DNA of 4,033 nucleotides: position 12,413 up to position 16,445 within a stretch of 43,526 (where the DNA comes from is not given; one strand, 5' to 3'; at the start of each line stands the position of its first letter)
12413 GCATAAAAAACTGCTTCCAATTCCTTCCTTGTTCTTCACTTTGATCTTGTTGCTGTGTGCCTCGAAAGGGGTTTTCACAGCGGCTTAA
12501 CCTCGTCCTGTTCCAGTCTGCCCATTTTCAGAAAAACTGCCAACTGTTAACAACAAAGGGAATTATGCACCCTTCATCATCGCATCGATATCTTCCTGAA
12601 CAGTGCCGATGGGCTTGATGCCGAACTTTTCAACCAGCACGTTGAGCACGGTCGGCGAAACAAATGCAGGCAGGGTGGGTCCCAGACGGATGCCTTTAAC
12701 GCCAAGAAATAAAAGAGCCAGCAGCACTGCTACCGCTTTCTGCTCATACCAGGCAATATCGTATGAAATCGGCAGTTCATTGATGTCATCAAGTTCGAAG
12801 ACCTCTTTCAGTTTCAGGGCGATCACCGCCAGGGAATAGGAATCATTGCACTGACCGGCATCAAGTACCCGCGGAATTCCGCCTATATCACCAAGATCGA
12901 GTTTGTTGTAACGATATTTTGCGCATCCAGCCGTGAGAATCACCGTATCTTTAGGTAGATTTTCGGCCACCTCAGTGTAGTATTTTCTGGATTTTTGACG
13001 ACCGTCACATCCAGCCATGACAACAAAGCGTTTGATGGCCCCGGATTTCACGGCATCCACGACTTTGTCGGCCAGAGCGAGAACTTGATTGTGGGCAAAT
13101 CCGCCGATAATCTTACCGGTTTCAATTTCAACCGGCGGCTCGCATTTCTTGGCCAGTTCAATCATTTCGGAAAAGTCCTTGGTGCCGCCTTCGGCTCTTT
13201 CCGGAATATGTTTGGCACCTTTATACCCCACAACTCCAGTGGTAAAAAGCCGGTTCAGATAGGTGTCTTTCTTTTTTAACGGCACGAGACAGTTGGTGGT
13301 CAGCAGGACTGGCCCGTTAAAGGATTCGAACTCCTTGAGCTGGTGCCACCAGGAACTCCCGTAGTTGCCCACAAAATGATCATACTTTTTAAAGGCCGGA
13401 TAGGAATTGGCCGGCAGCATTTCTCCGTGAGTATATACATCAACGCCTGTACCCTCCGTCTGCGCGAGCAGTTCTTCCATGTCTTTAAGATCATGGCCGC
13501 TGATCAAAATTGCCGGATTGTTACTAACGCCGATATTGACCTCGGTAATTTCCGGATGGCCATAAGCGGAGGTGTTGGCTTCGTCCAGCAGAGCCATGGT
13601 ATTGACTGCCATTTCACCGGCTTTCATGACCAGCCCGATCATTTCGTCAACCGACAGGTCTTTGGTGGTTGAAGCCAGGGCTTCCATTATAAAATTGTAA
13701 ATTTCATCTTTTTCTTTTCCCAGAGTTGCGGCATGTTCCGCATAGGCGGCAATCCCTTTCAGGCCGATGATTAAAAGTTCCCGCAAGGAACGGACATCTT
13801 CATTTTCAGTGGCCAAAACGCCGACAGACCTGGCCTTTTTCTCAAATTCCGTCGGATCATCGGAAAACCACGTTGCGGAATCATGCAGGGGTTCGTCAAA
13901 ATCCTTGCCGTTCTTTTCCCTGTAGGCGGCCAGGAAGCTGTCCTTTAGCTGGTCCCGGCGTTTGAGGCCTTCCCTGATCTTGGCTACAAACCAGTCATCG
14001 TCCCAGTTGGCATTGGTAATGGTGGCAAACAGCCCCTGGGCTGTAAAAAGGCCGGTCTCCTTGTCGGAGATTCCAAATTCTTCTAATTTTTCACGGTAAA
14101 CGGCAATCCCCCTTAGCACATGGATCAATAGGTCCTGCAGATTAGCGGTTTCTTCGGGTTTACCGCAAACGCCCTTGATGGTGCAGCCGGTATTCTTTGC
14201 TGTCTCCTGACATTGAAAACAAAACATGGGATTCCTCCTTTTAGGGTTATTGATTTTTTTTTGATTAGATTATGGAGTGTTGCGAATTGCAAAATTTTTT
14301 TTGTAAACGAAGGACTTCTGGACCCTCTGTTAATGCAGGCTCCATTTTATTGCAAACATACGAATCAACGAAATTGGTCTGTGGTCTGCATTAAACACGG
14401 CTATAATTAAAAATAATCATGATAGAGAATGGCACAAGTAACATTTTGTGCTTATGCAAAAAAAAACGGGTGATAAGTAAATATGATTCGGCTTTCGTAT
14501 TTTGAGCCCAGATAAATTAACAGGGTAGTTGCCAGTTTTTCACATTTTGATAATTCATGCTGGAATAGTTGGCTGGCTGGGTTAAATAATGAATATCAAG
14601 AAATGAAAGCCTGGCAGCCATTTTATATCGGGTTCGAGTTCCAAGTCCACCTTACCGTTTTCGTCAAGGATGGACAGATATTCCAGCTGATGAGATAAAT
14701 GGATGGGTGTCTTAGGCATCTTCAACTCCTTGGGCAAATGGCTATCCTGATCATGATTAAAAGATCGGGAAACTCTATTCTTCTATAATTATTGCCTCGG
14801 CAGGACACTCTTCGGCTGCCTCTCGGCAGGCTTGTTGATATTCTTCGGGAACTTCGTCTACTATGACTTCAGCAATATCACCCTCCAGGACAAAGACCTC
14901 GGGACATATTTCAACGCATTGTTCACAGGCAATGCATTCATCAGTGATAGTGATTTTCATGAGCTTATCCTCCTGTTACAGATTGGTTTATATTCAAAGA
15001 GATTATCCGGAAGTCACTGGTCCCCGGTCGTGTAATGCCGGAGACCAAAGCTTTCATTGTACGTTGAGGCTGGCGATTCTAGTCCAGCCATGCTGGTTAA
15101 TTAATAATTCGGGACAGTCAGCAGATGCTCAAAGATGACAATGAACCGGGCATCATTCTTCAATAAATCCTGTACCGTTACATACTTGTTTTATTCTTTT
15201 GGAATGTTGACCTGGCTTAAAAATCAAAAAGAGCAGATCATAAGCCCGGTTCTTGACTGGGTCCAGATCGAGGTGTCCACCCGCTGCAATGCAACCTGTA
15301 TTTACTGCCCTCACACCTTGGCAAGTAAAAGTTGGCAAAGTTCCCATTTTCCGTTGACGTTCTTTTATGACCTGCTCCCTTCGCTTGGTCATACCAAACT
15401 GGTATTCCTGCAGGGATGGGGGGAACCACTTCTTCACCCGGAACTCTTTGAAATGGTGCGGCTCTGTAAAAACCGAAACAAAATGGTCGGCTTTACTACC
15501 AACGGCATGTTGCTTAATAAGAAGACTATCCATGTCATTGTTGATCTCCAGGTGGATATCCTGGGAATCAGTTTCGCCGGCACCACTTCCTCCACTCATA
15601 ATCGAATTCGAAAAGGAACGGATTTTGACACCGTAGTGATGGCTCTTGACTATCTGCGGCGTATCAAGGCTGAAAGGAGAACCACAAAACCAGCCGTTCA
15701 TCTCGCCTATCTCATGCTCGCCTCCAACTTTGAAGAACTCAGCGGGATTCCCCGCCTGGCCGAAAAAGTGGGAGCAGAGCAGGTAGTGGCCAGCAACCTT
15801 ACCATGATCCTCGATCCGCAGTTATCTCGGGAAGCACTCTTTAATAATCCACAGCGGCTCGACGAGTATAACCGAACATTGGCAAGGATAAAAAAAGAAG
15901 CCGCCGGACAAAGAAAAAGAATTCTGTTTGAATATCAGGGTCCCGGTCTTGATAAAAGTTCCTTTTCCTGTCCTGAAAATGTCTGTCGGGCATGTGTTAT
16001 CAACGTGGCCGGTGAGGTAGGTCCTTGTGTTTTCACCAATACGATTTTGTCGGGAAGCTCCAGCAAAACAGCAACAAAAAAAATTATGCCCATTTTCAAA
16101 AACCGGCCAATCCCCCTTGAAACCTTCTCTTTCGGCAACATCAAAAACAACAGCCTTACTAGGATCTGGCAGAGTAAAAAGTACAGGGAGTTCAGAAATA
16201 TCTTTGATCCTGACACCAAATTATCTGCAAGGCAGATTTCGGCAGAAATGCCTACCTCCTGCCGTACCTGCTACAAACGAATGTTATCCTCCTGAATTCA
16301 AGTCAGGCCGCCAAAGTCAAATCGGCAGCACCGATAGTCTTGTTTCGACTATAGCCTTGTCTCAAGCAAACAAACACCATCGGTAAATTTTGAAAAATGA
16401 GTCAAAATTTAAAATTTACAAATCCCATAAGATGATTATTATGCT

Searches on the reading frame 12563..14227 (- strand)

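Call 99: search_protein_families(library=pfam, proteins=[window:12563-14227:-], max_evalue=0.00001)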
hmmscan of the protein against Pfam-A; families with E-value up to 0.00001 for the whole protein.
window:12563-14227:- (554 aa): 1 family
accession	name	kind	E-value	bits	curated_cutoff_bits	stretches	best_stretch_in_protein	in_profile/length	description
PF03063.25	Prismane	-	6.2e-176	586.5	27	1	1-547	1-512/513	Prismane/CO dehydrogenase family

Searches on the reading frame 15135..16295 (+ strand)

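Call 99: search_protein_families(library=pfam, proteins=[window:15135-16295:+], max_evalue=0.00001)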
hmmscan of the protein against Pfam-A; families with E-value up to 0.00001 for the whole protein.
window:15135-16295:+ (386 aa): 2 families
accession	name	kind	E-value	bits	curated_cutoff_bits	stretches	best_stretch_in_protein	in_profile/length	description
PF04055.27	Radical_SAM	-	4e-15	56.8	29.5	1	45-181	1-143/166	Radical SAM superfamily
PF13186.11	SPASM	-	5e-12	46.4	21.5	1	281-380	2-67/67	Iron-sulfur cluster-binding domain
